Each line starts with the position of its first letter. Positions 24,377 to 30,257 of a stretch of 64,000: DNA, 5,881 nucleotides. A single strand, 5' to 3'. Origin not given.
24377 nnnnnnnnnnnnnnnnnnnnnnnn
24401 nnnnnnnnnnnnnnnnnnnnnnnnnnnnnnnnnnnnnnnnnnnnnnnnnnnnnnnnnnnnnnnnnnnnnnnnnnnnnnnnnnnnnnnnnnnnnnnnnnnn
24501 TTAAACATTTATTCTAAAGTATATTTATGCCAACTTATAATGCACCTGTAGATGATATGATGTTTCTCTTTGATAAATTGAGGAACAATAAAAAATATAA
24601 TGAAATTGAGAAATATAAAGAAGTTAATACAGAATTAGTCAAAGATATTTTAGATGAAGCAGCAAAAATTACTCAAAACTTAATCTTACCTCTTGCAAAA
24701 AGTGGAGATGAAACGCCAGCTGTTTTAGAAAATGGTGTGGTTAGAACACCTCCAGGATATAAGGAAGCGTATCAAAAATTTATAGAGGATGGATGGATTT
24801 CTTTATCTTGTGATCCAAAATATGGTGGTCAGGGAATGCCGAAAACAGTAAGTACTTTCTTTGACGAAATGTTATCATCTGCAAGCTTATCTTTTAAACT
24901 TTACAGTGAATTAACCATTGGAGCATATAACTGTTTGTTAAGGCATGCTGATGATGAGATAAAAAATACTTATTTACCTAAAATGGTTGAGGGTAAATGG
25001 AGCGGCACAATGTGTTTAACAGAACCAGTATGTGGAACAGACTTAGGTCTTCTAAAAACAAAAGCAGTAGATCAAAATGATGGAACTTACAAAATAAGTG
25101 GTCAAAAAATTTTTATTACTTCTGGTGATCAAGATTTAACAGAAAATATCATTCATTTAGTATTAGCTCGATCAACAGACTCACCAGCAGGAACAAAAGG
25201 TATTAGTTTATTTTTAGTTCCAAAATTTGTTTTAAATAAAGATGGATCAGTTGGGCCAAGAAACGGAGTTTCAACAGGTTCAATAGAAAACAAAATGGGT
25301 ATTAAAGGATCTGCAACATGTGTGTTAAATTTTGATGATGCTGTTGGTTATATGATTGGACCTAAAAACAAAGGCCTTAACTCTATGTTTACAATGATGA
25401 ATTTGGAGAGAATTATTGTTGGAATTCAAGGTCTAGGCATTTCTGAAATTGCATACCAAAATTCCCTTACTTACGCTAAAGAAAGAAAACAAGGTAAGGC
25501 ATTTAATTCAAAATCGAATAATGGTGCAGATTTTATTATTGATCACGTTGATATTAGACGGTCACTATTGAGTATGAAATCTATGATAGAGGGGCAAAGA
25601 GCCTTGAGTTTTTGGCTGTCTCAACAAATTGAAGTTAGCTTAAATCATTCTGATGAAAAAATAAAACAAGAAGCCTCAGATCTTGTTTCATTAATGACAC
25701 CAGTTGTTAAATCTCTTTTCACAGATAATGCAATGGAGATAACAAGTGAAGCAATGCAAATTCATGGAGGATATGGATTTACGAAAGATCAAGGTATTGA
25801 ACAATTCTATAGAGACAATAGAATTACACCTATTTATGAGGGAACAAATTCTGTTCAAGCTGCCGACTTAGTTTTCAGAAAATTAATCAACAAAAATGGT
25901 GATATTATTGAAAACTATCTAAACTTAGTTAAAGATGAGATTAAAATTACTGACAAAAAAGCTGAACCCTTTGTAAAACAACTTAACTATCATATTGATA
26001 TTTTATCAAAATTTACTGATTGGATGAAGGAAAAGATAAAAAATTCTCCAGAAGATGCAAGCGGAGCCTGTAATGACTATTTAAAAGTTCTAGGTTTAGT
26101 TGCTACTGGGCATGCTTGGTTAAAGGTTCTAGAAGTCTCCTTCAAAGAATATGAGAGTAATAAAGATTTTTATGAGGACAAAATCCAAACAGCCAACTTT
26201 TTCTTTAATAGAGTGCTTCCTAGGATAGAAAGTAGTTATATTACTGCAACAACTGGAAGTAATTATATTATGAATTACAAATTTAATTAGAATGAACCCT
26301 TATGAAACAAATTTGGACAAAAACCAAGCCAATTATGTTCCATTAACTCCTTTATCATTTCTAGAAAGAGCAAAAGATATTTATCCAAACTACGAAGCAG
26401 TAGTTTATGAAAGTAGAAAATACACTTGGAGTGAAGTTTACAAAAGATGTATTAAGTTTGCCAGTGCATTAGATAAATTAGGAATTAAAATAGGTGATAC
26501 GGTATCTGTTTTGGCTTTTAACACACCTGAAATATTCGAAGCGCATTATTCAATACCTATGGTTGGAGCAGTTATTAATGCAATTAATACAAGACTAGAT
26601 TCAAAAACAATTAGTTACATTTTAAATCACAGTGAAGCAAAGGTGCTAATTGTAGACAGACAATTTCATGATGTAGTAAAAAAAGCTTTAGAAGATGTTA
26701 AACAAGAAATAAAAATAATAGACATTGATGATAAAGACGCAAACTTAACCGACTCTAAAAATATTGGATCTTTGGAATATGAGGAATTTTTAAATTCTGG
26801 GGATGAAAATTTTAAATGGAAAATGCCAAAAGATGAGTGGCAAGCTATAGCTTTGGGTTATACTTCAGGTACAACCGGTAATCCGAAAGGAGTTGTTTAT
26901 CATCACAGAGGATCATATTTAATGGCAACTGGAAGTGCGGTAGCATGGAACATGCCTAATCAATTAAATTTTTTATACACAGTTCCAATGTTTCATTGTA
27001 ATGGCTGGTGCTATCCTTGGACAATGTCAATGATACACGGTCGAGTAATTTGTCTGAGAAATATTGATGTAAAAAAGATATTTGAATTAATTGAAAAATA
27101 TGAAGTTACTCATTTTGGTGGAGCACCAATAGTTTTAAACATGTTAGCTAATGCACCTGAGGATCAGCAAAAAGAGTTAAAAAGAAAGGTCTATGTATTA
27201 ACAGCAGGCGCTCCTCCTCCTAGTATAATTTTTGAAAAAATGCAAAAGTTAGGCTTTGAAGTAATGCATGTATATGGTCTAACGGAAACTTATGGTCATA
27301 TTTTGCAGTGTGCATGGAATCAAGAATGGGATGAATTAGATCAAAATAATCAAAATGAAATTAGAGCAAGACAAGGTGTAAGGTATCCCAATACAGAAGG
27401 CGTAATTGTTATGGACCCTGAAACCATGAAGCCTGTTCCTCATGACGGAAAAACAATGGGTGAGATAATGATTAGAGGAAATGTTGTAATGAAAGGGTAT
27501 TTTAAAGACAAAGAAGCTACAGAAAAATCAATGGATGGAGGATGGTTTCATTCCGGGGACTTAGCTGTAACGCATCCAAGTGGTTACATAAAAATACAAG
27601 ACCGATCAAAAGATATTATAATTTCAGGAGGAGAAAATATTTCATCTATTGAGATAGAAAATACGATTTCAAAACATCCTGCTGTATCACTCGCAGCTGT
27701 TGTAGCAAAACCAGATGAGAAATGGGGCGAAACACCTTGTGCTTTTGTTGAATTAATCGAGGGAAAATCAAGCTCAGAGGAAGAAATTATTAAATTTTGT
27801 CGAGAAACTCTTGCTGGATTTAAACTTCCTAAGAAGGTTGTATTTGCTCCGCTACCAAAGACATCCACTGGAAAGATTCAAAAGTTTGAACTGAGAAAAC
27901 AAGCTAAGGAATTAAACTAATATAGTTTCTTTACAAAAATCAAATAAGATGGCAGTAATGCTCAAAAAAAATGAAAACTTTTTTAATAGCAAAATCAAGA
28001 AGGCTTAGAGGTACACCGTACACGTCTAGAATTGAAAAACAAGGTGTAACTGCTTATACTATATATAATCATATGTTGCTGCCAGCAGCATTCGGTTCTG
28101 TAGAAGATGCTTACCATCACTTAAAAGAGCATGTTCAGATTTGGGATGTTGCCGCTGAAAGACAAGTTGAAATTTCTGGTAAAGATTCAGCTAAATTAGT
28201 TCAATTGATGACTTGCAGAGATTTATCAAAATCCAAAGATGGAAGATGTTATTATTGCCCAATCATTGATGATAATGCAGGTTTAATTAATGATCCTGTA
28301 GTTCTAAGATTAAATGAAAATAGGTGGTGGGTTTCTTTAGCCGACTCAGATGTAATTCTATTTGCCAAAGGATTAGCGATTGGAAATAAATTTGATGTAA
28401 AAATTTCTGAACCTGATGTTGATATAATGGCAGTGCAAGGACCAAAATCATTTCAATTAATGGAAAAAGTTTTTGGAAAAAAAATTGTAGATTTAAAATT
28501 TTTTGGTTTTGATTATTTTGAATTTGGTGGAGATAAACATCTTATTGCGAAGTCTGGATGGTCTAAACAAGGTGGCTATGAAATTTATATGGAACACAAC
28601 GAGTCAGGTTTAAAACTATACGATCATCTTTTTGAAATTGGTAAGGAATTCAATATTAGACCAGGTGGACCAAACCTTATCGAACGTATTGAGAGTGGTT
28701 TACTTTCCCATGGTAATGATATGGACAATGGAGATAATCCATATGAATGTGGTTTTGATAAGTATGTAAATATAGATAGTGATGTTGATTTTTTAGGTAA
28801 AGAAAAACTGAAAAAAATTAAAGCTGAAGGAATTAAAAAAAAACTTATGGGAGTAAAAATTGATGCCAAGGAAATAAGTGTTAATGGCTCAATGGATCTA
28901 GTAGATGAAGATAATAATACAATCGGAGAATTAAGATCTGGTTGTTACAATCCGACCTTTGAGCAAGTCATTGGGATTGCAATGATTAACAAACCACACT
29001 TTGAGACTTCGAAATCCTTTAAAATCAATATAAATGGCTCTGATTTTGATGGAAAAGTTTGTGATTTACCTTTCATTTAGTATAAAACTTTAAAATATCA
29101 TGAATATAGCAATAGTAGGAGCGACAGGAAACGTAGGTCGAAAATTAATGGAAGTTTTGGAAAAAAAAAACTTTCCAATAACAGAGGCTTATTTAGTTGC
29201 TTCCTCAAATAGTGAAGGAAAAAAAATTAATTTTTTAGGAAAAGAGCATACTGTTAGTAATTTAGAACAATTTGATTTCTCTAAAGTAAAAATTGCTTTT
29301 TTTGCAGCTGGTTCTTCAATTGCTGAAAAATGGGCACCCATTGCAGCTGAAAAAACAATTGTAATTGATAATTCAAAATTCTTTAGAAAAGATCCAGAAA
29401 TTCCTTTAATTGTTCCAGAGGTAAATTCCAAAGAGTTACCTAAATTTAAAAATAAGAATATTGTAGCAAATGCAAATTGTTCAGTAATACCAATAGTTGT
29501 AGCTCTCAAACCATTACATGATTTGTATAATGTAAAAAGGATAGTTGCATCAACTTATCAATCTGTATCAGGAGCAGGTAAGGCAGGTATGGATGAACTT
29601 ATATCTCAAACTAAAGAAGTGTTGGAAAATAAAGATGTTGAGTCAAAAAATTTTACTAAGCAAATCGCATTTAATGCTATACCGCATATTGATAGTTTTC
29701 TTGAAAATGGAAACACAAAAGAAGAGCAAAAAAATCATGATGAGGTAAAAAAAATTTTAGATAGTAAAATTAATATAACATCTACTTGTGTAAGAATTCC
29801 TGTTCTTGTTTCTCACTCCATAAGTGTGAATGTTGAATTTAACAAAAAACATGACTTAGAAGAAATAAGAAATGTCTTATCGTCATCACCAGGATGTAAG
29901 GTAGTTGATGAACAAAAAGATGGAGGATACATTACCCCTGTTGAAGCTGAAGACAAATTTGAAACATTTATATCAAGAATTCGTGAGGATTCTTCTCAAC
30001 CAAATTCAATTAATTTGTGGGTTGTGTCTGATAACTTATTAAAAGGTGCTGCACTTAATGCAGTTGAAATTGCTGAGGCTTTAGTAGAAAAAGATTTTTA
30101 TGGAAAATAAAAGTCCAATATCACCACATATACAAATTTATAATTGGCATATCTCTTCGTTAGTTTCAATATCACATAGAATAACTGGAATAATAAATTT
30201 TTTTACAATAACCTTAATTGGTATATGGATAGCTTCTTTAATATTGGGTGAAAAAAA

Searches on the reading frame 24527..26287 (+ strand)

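Call 21: search_protein_families(library=ncbifam, proteins=[window:24527-26287:+], max_evalue=1e-25)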
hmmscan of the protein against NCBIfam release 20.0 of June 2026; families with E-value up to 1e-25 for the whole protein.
window:24527-26287:+ (587 aa): 6 families
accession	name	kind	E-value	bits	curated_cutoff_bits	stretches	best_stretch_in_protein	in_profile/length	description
NF042972.1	AcrlCoAredClosAcrC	equivalog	2.8e-52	177.6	640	1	79-444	39-368/378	acryloyl-CoA reductase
NF058590.1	AcCoDHFadEBacil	equivalog_domain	2.7e-43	148.4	600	1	87-473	64-434/586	acyl-CoA dehydrogenase FadE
NF043006.1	CyhCrbnylCoADH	equivalog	6.6e-37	127.4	650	1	79-455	38-377/380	cyclohexane-1-carbonyl-CoA dehydrogenase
NF042439.1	SulpropCoADesulf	equivalog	2e-30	105.8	600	1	83-446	31-364/379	3-sulfinopropanoyl-CoA desulfinase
NF008997.0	PRK12341.1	equivalog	5.3e-27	94.8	537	1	80-443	41-367/382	acyl-CoA dehydrogenase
NF008594.0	PRK11561.1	equivalog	1.4e-26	93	545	1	162-489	182-473/540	isovaleryl-CoA dehydrogenase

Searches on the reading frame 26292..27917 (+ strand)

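Call 21: search_protein_families(library=ncbifam, proteins=[window:26292-27917:+], max_evalue=1e-25)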
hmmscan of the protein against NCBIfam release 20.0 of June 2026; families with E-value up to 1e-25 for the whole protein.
window:26292-27917:+ (542 aa): 68 families (the best 25 are shown)
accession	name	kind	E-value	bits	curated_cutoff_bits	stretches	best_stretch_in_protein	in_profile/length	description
NF006020.0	PRK08162.1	subfamily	2.9e-267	887.4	677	1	1-541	2-541/545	acyl-CoA synthetase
NF004837.0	PRK06187.1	subfamily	1.7e-146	488.6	476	1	14-540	4-524/531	long-chain-fatty-acid--CoA ligase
NF004674.0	PRK06018.1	subfamily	2.3e-105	353.4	766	1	42-540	38-536/544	long-chain-fatty-acid--CoA ligase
NF005426.0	PRK07008.1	equivalog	9.5e-105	351.2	822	1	42-540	42-537/545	3-(methylthio)propionyl-CoA ligase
NF006182.0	PRK08316.1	subfamily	1.4e-95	320.8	663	1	23-540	16-519/523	fatty acyl-CoA synthetase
NF002966.0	PRK03640.1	equivalog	7.9e-86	288.5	556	1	23-540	7-482/483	o-succinylbenzoate--CoA ligase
NF005801.1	PRK07656.1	equivalog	9.6e-81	271.9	657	1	23-535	6-500/500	FadD3 family acyl-CoA ligase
NF009233.0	PRK12583.1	subfamily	1e-79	268.5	832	1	26-538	26-550/558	fatty acid CoA ligase family protein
NF005307.0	PRK06839.1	equivalog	6.4e-78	262.6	748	1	24-540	8-495/496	o-succinylbenzoate--CoA ligase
NF052269.1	Staph_lig_FadD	equivalog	5.4e-77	259.2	650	1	40-540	24-495/499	long-chain-fatty-acid--CoA ligase FadD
NF005714.0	PRK07529.1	subfamily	1.6e-75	254.7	632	1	39-538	59-576/640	acyl-CoA synthetase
NF005676.0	PRK07470.1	equivalog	4.5e-75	253.3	774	1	23-538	25-529/544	acyl-CoA synthetase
NF006181.0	PRK08314.1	subfamily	7.5e-75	252.2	705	1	17-539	22-555/563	long-chain-fatty-acid--CoA ligase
TIGR01923.1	menE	equivalog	4e-74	250.1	330.15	1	45-532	1-440/442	o-succinylbenzoate--CoA ligase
NF004143.0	PRK05620.1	equivalog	1.5e-73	248.1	852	1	30-539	22-556/576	long-chain fatty-acid--CoA ligase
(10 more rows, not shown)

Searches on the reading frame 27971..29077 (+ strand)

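Call 21: search_protein_families(library=ncbifam, proteins=[window:27971-29077:+], max_evalue=1e-25)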
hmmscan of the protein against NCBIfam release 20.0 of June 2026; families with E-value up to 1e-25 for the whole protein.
window:27971-29077:+ (369 aa): 5 families
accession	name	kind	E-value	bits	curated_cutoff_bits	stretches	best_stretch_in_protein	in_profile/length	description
NF009133.0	PRK12486.1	equivalog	8e-172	571.2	410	1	1-368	1-368/369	dimethylsulfoniopropionate demethylase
NF001567.0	PRK00389.1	subfamily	7.6e-51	173.1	300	1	31-369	21-353/359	glycine cleavage system aminomethyltransferase GcvT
NF053776.1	TmaoDeMthMsil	equivalog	7.1e-43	147.2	1100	1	13-350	386-732/763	trimethylamine N-oxide demethylase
TIGR00528.1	gcvT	equivalog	1e-42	146.4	235.85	1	17-368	6-359/362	glycine cleavage system aminomethyltransferase GcvT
NF010093.0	PRK13579.1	equivalog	1.9e-33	115.8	459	1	47-369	44-364/371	glycine cleavage system aminomethyltransferase GcvT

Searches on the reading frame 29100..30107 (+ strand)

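Call 21: search_protein_families(library=ncbifam, proteins=[window:29100-30107:+], max_evalue=1e-25)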
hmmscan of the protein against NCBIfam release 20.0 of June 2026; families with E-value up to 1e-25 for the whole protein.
window:29100-30107:+ (336 aa): 9 families
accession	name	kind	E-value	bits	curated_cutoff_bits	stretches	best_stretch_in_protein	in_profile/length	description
NF011456.0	PRK14874.1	equivalog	4.3e-133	443.6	223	1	1-332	5-344/346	aspartate-semialdehyde dehydrogenase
TIGR01296.1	asd_B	equivalog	3.1e-128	427.6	324.2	1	2-330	1-338/339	aspartate-semialdehyde dehydrogenase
NF005229.0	PRK06728.1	equivalog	2.8e-83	279.6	628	1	2-332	7-345/347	aspartate-semialdehyde dehydrogenase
NF004224.0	PRK05671.1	equivalog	2.6e-78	263.8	284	1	1-330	5-333/336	aspartate-semialdehyde dehydrogenase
NF005957.0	PRK08040.1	equivalog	2e-73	247.8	273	1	2-334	6-336/336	aspartate-semialdehyde dehydrogenase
NF006416.0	PRK08664.1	subfamily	3.5e-45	154.7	232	1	1-166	4-188/350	aspartate-semialdehyde dehydrogenase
TIGR00978.1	asd_EA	equivalog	2.7e-42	145.1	301.2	1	1-166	1-186/342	aspartate-semialdehyde dehydrogenase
NF005144.0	PRK06598.1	subfamily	3.2e-39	135.1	198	0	173-318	206-357/369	aspartate-semialdehyde dehydrogenase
TIGR01745.1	asd_gamma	equivalog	1.5e-26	93.2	402.9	0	175-319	207-356/366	aspartate-semialdehyde dehydrogenase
